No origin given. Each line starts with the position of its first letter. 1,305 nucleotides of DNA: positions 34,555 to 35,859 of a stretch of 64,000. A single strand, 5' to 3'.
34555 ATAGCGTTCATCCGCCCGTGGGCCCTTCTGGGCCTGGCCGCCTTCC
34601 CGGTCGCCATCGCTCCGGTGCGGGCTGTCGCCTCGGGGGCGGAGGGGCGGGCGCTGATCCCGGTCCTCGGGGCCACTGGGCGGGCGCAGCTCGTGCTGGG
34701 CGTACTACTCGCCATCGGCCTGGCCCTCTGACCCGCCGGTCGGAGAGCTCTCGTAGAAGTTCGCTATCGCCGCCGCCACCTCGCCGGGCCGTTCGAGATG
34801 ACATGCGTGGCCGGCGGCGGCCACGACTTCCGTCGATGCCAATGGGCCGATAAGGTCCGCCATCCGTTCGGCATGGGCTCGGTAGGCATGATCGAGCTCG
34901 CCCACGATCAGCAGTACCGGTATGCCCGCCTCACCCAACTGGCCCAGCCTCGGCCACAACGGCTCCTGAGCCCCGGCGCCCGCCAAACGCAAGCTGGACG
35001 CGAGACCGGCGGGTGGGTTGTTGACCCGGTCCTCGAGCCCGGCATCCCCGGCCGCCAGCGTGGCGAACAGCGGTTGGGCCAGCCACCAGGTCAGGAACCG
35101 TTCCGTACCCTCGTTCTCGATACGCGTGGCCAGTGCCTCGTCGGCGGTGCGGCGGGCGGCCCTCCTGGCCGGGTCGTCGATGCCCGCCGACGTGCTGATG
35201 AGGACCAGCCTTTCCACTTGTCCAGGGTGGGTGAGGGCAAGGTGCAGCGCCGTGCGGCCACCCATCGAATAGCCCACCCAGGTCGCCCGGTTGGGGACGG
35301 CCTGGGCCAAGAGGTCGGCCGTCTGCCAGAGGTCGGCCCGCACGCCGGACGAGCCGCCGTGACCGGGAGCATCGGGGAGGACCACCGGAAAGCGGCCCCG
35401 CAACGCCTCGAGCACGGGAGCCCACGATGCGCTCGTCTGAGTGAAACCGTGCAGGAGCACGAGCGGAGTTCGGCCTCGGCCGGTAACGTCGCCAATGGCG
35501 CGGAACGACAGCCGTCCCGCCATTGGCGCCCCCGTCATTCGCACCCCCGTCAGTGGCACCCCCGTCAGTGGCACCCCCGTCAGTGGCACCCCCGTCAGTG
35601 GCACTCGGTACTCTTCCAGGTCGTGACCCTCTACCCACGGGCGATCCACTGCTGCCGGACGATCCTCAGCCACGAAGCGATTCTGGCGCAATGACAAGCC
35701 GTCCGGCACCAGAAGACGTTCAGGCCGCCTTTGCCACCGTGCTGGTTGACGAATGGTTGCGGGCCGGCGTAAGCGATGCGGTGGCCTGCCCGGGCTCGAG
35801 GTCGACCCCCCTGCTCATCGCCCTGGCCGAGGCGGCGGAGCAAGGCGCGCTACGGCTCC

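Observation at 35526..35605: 15-bp tandem repeat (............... x4+) in the divergent menH-menD promoter region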

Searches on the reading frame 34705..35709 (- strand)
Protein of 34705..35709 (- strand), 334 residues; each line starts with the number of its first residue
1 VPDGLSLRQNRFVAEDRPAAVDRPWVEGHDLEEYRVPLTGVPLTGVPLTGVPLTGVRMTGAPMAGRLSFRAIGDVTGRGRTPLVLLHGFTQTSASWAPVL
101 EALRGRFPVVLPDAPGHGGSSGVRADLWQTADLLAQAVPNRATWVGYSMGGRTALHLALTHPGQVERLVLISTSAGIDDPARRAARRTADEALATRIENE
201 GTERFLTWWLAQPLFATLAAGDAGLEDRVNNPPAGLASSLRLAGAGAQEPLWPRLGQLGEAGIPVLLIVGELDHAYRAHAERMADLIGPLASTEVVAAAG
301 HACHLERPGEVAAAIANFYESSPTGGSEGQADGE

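Call 7: search_protein_families(library=ncbifam, proteins=[window:34705-35709:-])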
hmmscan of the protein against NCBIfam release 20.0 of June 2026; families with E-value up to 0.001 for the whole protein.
window:34705-35709:- (334 aa): 21 families
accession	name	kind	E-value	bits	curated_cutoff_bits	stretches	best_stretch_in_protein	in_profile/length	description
TIGR03695.1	menH_SHCHC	equivalog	6.3e-56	189.6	208.55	1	81-319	3-251/252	2-succinyl-6-hydroxy-2,4-cyclohexadiene-1-carboxylate synthase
NF008340.0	PRK11126.1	equivalog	1.7e-31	109.4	261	1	80-320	14-252/255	2-succinyl-6-hydroxy-2,4-cyclohexadiene-1-carboxylate synthase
TIGR01738.1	bioH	equivalog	4.5e-26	92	206.95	1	78-318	2-244/245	pimeloyl-ACP methyl ester esterase BioH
NF051488.1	bifunc_PcaDC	exception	1.1e-24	87.2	390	1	80-322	12-253/375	bifunctional 3-oxoadipate enol-lactonase/4-carboxymuconolactone decarboxylase PcaDC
NF011457.0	PRK14875.1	equivalog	1.4e-22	80.2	307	1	77-177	128-234/372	acetoin dehydrogenase dihydrolipoyllysine-residue acetyltransferase subunit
TIGR02427.1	protocat_pcaD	equivalog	1.1e-21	77.4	255.85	1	78-319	11-250/251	3-oxoadipate enol-lactonase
NF007674.0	PRK10349.1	equivalog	2.1e-18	66.9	449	1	75-175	8-109/256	pimeloyl-ACP methyl ester esterase BioH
NF051487.1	bifunc_PcaCD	exception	1.2e-17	64.1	430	1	77-319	168-411/413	bifunctional 4-carboxymuconolactone decarboxylase/3-oxoadipate enol-lactonase PcaCD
TIGR03056.1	bchO_mg_che_rel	equivalog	1.9e-14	53.3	172.55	2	76-171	23-126/278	alpha/beta fold hydrolase BchO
NF050089.1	i_nPHAscl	equivalog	1.4e-13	50.6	300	1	77-174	15-118/288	intracellular short-chain-length polyhydroxyalkanoate depolymerase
TIGR03611.1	RutD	equivalog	9e-12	44.9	238.5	1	80-215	13-147/258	pyrimidine utilization protein D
NF045632.1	hydroxlase_HsaD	equivalog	1.3e-10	40.8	400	1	67-173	24-137/290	4,5:9,10-diseco-3-hydroxy-5,9,17-trioxoandrosta-1(10),2-diene-4-oate hydrolase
NF007954.0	PRK10673.1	equivalog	1.8e-09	37.2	399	1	77-183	13-123/255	esterase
NF004514.1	PRK05855.1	equivalog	3.1e-09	35.9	455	1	78-122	20-64/578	SDR family oxidoreductase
NF052614.1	AB_fold_OlsI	equivalog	2.7e-07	30.4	385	0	143-175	92-124/272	ornithine lipid biosynthesis O-acyltransferase OlsI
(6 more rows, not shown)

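Call 8: search_protein_families(library=pfam, proteins=[window:34705-35709:-])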
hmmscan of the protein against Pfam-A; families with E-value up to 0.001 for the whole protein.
window:34705-35709:- (334 aa): 4 families
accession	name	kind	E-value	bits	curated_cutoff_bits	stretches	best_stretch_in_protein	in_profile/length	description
PF12697.13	Abhydrolase_6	-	3.9e-23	83.7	26.3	1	83-314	1-217/217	Alpha/beta hydrolase family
PF00561.26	Abhydrolase_1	-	1.5e-21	77.7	25.8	1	82-308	2-245/245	alpha/beta hydrolase fold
PF12146.15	Hydrolase_4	-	3.7e-12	46.5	27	1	83-195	7-132/239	Serine aminopeptidase, S33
PF00756.26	Esterase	-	0.00018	21.8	22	1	140-172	115-147/251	Putative esterase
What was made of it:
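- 34705..35511 (-): The rest of menH: conserved N-terminus LSFRA... followed by the alpha/beta-hydrolase domain. TIGR03695 menH_SHCHC at 6e-56, plus Abhydrolase Pfam families (calls 7, 8).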

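Call 10: find_encoding_contigs(protein=window:34705-35523:-, flank=10000, max_places=10)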
Protein window:34705-35523:- (272 aa): no gene with exactly this product is on record in the collection.

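Call 11: find_encoding_contigs(protein=window:34705-35709:-, flank=10000, max_places=10)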
Protein window:34705-35709:- (334 aa): no gene with exactly this product is on record in the collection.

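Call 12: find_homologous_proteins(query=window:34705-35709:-)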
Query window:34705-35709:- (334 aa): 5036 proteins with E <= 0.001 among 8000 candidates; the best 120 are listed.
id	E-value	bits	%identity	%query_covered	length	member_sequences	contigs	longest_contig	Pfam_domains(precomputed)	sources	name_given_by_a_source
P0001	6.4e-197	672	98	94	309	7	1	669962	PF12697.14,PF00561.27,PF12146.16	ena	-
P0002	2.5e-151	522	89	81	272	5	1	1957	PF12697.14,PF00561.27,PF12146.16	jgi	jgi:2-succinyl-6-hydroxy-2,4-cyclohexadiene-1-carboxylate synthase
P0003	3.0e-141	489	83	81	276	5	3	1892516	PF12697.14,PF00561.27,PF12146.16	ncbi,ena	-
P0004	6.4e-121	422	67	92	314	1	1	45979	PF12697.14,PF00561.27,PF12146.16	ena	-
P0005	6.0e-119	415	74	79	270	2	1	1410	PF12697.14,PF00561.27,PF12146.16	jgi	jgi:2-succinyl-6-hydroxy-2,4-cyclohexadiene-1-carboxylate synthase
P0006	6.5e-119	415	75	81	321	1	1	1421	PF12697.14,PF00561.27,PF12146.16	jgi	jgi:2-succinyl-6-hydroxy-2,4-cyclohexadiene-1-carboxylate synthase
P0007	3.1e-117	410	63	94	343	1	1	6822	PF12697.14,PF00561.27,PF12146.16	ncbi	-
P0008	1.8e-116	407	73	78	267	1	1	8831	PF12697.14,PF00561.27,PF12146.16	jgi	jgi:2-succinyl-6-hydroxy-2,4-cyclohexadiene-1-carboxylate synthase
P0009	3.4e-114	400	70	80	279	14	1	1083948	PF12697.14,PF00561.27,PF12146.16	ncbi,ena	-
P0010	9.2e-114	398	70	80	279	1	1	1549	PF12697.14,PF00561.27,PF12146.16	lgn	-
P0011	1.1e-113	398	66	93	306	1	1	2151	PF12697.14,PF00561.27,PF12146.16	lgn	-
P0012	1.4e-113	398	63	92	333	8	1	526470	PF12697.14,PF00561.27,PF12146.16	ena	-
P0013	4.0e-113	396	67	89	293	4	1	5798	PF12697.14,PF00561.27,PF12146.16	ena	-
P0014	8.1e-113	395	60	96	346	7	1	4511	PF12697.14,PF00561.27,PF12146.16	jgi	jgi:2-succinyl-6-hydroxy-2,4-cyclohexadiene-1-carboxylate synthase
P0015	7.6e-111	389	78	71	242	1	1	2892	PF12697.14,PF00561.27,PF12146.16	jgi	jgi:2-succinyl-6-hydroxy-2,4-cyclohexadiene-1-carboxylate synthase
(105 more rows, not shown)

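Call 15: find_encoding_contigs(protein=P0001, flank=10000, max_places=6)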
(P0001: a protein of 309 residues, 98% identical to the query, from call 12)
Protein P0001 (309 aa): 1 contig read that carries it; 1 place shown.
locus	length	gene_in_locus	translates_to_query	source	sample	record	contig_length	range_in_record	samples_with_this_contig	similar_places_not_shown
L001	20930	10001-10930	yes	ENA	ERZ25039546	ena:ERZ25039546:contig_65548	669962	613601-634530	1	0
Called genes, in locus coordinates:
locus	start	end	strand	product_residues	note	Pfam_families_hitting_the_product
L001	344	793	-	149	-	PF02021:UPF0102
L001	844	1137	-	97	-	PF10611:DUF2469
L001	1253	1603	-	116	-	PF01245:Ribosomal_L19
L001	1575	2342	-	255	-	PF01746:tRNA_m1G_MT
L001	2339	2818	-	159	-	PF01782:RimM, PF24986:PRC_RimM (faint)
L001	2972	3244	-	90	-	PF13083:KH_KhpA-B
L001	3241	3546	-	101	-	PF00886:Ribosomal_S16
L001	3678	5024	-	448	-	PF02881:SRP54_N, PF06414:Zeta_toxin (weak), PF13401:AAA_22, PF00448:SRP54, PF01656:CbiA (weak), PF02978:SRP_SPB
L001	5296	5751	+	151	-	PF01575:MaoC_dehydratas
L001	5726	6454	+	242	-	PF01209:Ubie_methyltran, PF13489:Methyltransf_23, PF13847:Methyltransf_31 (faint), PF08241:Methyltransf_11, PF08242:Methyltransf_12 (weak), PF13649:Methyltransf_25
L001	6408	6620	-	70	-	-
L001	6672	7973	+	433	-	PF00425:Chorismate_bind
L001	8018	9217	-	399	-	PF16582:TPP_enzyme_M_2, PF02775:TPP_enzyme_C (weak)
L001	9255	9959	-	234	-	PF02776:TPP_enzyme_N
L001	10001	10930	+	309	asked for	PF00561:Abhydrolase_1, PF12146:Hydrolase_4, PF12697:Abhydrolase_6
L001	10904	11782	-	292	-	PF01040:UbiA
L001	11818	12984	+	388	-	PF00501:AMP-binding, PF13193:AMP-binding_C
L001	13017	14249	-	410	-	PF01145:Band_7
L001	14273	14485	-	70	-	-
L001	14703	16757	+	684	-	PF03190:Thioredox_DsbH, PF13899:Thioredoxin_7 (weak)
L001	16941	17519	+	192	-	-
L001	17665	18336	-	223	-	-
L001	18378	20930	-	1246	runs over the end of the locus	PF02811:PHP, PF07733:DNA_pol3_alpha, PF17657:DNA_pol3_finger, PF14579:HHH_6, PF01336:tRNA_anti-codon (weak)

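Call 19: find_related_loci(query=A1, collection=genome_contigs, flank=5000)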
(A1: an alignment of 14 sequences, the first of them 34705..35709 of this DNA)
Query A1 (334 aa) in genome_contigs; peptide patterns used: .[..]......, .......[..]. (x = any residue, [..] = any of these).
490 stretches matched a pattern; 198 encode a relative of the query (tblastn E <= 1e-3); the best 80 are kept; 80 distinct loci.
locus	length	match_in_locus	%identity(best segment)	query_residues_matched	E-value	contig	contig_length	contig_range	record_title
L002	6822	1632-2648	63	6-320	5e-123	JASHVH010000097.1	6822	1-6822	MAG: Acidimicrobiales bacterium isolate JOPF200 JOPF_AWAY_contig_293174, whole genome shotgun sequence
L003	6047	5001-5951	66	2-323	9e-123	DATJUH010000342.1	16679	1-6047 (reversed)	MAG TPA_asm: Acidimicrobiales bacterium isolate SMAG_U15041 k141_4227417, whole genome shotgun sequence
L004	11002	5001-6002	62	2-332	2e-119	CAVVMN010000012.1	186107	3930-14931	MAG: uncultured Acidimicrobiaceae bacterium isolate MFD03399.bin.2.46 genome assembly, contig: contig_5071, whole genome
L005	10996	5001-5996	61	6-323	6e-110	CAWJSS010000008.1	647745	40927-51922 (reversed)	MAG: uncultured Acidimicrobiaceae bacterium isolate MFD04463.bin.2.145 genome assembly, contig: contig_20778, whole geno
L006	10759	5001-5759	66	81-325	2e-98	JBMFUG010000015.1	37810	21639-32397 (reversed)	MAG: Acidimicrobiales bacterium isolate KM4347-33 NODE_15_length_37810_cov_4.358360, whole genome shotgun sequence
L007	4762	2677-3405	67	77-318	2e-97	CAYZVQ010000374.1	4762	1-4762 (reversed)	MAG TPA_asm: uncultured Acidimicrobiaceae bacterium isolate binchicken_co3_585 genome assembly, contig: NODE_59258_lengt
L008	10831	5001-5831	64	67-334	7e-94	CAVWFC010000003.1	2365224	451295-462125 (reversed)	MAG: uncultured Acidimicrobiaceae bacterium isolate MFD04463.bin.2.226 genome assembly, contig: contig_15168, whole geno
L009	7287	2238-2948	68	82-318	9e-94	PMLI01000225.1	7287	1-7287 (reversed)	MAG: Acidimicrobiaceae bacterium isolate fen_671 73.20120600_E1D.138_contig_448958, whole genome shotgun sequence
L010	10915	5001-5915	53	6-334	2e-93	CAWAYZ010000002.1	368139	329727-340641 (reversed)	MAG: uncultured Acidimicrobiaceae bacterium isolate MFD05512.bin.2.165 genome assembly, contig: contig_12832, whole geno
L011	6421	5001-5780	64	66-318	3e-90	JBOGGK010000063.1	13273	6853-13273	MAG: Acidimicrobiales bacterium isolate TC-S_metabat2.bin.17 k127_569614, whole genome shotgun sequence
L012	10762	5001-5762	65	77-324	6e-90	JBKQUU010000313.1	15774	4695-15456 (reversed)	MAG: Acidimicrobiales bacterium isolate SEr2D2E2F__bin_181 SEr2D2E2F_000000305165, whole genome shotgun sequence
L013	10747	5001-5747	65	76-323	2e-87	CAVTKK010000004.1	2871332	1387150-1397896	MAG: uncultured Acidimicrobiaceae bacterium isolate MFD05512.bin.2.189 genome assembly, contig: contig_9020, whole genom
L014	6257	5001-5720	61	79-318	4e-87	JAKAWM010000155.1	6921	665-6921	MAG: Actinomycetes bacterium isolate YP4.bin5 NODE_15505_length_6921_cov_1.284810, whole genome shotgun sequence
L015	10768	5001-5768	61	81-334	4e-87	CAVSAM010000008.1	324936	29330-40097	MAG: uncultured Acidimicrobiaceae bacterium isolate MFD05512.bin.2.29 genome assembly, contig: contig_50060, whole genom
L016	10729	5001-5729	64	77-318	5e-87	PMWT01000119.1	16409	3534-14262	MAG: Acidimicrobiaceae bacterium isolate bog_536 73.20110700_S3M.29_contig_22975, whole genome shotgun sequence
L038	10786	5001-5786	53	50-308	2e-65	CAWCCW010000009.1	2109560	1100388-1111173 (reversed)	MAG: uncultured Acidimicrobiaceae bacterium isolate MFD04434.bin.2.36 genome assembly, contig: contig_2128, whole genome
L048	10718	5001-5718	55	83-320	4e-58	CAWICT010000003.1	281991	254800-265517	MAG: uncultured Acidimicrobiaceae bacterium isolate MFD00731.bin.2.62 genome assembly, contig: contig_17317, whole genom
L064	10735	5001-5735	49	79-318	2e-47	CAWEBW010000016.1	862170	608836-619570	MAG: uncultured Acidimicrobiaceae bacterium isolate MFD01248.bin.2.29 genome assembly, contig: contig_6501, whole genome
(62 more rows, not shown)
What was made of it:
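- The three out-of-frame cases (L038, L048, L064) are MFD MAGs (call 19).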

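Call 28: find_encoding_contigs(protein=P0003, flank=3000, max_places=4)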
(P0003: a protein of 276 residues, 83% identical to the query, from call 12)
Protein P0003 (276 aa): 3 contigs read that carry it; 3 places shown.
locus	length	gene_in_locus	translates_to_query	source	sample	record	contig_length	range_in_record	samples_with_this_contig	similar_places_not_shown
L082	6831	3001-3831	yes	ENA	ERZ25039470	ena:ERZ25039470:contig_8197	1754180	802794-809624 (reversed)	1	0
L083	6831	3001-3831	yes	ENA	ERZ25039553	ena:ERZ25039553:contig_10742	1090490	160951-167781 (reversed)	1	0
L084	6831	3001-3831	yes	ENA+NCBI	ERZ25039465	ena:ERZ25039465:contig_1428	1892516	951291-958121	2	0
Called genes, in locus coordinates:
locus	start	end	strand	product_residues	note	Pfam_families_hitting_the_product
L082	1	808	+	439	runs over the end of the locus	PF00425:Chorismate_bind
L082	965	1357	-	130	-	PF02775:TPP_enzyme_C (weak)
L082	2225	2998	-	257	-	PF02776:TPP_enzyme_N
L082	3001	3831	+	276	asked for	PF00561:Abhydrolase_1, PF12146:Hydrolase_4, PF12697:Abhydrolase_6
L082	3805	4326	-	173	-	PF01040:UbiA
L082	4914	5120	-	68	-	-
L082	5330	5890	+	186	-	PF13193:AMP-binding_C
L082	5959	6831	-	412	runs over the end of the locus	PF01145:Band_7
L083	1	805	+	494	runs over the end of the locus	PF00425:Chorismate_bind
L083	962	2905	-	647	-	PF02776:TPP_enzyme_N, PF16582:TPP_enzyme_M_2, PF02775:TPP_enzyme_C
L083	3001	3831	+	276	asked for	PF00561:Abhydrolase_1, PF12146:Hydrolase_4, PF12697:Abhydrolase_6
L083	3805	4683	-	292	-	PF01040:UbiA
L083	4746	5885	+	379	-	PF00501:AMP-binding, PF13193:AMP-binding_C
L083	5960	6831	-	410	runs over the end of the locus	PF01145:Band_7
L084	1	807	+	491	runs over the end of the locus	PF00425:Chorismate_bind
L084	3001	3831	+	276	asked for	PF00561:Abhydrolase_1, PF12146:Hydrolase_4, PF12697:Abhydrolase_6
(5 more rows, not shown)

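Call 29: find_encoding_contigs(protein=P0002, flank=3000, max_places=4)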
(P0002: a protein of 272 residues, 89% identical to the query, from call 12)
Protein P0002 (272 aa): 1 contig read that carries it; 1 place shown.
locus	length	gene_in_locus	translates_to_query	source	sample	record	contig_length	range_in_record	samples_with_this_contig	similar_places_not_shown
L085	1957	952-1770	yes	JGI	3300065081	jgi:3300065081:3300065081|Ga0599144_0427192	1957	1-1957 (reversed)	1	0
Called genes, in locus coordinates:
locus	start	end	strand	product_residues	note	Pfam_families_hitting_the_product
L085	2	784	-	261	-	?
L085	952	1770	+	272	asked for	PF12146:Hydrolase_4, PF00561:Abhydrolase_1, PF12697:Abhydrolase_6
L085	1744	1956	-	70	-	?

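Call 31: find_related_loci(query=A1, collection=metagenome_contigs, flank=2000)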
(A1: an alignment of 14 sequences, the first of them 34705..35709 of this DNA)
Query A1 (334 aa) in metagenome_contigs; peptide patterns used: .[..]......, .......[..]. (x = any residue, [..] = any of these).
469 stretches matched a pattern; 235 encode a relative of the query (tblastn E <= 1e-3); the best 80 are kept; 80 distinct loci.
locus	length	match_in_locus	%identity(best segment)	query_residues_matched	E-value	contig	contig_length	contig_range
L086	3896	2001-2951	65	2-323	3e-122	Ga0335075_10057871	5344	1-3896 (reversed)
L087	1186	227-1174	60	10-322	1e-119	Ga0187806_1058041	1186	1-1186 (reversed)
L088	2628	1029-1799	68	67-323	7e-107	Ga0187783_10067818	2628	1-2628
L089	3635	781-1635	56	6-316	5e-98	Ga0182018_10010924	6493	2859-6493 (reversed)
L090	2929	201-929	67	77-318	5e-98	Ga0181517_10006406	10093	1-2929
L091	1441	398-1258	54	6-320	9e-105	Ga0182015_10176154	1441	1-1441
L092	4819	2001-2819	61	67-334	2e-95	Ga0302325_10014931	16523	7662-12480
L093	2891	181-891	68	82-318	3e-95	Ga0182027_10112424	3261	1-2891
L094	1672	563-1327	64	82-334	3e-96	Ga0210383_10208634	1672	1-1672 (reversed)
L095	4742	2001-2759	64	68-320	3e-90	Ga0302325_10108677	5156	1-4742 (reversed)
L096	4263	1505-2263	64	68-320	5e-90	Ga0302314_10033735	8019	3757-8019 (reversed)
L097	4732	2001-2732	63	73-318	9e-90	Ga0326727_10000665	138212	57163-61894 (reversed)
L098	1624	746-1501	65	80-325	3e-94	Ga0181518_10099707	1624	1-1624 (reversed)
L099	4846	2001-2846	57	42-318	2e-88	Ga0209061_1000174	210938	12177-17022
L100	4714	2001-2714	67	82-318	1e-88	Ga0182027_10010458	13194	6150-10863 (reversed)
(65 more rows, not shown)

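Call 40: list_cluster_members(proteins=[P0001, P0012, P0014])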
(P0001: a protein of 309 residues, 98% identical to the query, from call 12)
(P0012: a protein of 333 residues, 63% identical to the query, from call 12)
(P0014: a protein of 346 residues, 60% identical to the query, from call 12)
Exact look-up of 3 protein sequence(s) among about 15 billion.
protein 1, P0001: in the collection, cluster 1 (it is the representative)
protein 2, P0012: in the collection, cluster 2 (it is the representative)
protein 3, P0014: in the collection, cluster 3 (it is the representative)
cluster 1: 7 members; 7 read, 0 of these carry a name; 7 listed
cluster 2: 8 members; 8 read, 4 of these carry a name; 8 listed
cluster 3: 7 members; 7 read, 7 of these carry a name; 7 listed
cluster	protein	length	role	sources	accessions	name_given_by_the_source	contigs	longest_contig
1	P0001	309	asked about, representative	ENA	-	-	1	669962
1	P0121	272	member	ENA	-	-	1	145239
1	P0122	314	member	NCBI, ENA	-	-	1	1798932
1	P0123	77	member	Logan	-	-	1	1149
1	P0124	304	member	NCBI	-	-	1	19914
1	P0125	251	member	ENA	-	-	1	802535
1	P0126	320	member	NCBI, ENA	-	-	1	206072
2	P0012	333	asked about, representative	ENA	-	-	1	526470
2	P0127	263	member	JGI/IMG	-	2-succinyl-6-hydroxy-2,4-cyclohexadiene-1-carboxylate synthase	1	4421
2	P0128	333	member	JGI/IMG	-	2-succinyl-6-hydroxy-2,4-cyclohexadiene-1-carboxylate synthase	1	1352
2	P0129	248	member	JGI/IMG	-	2-succinyl-6-hydroxy-2,4-cyclohexadiene-1-carboxylate synthase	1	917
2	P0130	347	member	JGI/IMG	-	2-succinyl-6-hydroxy-2,4-cyclohexadiene-1-carboxylate synthase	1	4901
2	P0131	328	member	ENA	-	-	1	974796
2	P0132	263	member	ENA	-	-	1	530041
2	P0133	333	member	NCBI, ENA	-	-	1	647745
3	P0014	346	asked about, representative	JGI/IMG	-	2-succinyl-6-hydroxy-2,4-cyclohexadiene-1-carboxylate synthase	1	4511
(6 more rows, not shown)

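Call 42: find_encoding_contigs(protein=P0126, flank=1500, max_places=3)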
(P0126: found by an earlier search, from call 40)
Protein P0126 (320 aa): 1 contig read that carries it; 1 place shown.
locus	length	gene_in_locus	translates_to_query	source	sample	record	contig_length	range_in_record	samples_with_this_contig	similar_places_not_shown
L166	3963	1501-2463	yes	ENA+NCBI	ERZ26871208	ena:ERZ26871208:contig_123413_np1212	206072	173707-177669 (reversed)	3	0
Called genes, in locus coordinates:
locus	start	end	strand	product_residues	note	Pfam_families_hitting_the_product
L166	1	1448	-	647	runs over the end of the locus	PF02776:TPP_enzyme_N, PF16582:TPP_enzyme_M_2, PF02775:TPP_enzyme_C (weak)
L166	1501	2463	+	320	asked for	PF00561:Abhydrolase_1, PF12146:Hydrolase_4, PF12697:Abhydrolase_6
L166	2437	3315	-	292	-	PF01040:UbiA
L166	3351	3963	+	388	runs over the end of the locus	PF00501:AMP-binding, PF13193:AMP-binding_C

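Call 43: find_encoding_contigs(protein=P0121, flank=1500, max_places=3)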
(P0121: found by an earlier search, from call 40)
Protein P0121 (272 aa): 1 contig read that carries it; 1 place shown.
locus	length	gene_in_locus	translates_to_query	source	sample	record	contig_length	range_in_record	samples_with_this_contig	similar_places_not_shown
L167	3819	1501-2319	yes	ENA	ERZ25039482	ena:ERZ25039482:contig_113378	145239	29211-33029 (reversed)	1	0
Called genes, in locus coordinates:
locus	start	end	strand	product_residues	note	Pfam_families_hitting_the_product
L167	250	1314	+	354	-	-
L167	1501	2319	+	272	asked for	PF12146:Hydrolase_4, PF00561:Abhydrolase_1, PF12697:Abhydrolase_6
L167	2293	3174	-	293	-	PF01040:UbiA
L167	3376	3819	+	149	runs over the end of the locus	PF00501:AMP-binding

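Call 44: find_encoding_contigs(protein=P0124, flank=1500, max_places=3)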
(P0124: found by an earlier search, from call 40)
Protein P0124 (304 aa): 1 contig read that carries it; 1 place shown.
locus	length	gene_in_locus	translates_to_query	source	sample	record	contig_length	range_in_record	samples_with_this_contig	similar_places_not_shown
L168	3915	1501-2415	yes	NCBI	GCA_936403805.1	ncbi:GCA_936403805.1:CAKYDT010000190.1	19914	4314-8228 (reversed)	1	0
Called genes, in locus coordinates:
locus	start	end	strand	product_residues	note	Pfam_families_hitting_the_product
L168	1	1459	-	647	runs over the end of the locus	PF02776:TPP_enzyme_N, PF16582:TPP_enzyme_M_2, PF02775:TPP_enzyme_C (weak)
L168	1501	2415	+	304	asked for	PF12146:Hydrolase_4, PF00561:Abhydrolase_1, PF12697:Abhydrolase_6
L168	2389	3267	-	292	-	PF01040:UbiA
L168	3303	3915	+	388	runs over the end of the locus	PF00501:AMP-binding, PF13193:AMP-binding_C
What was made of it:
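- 35691..35693 (+): menD start codon (ATG). Intact 647-aa MenD proteins were called from this codon in L083, L166 and L168 (calls 28, 42, 44).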

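Call 45: find_encoding_contigs(protein=P0125, flank=1500, max_places=3)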
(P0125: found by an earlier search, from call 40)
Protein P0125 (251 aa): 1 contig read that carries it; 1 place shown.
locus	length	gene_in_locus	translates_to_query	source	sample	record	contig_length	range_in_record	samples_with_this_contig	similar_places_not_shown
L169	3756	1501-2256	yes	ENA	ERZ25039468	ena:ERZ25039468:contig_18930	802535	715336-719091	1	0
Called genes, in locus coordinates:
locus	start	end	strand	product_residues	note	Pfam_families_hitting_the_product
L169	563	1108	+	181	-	-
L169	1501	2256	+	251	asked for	PF00561:Abhydrolase_1, PF12146:Hydrolase_4, PF12697:Abhydrolase_6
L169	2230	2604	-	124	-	PF01040:UbiA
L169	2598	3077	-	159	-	PF01040:UbiA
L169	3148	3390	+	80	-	-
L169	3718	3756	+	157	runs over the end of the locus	PF13193:AMP-binding_C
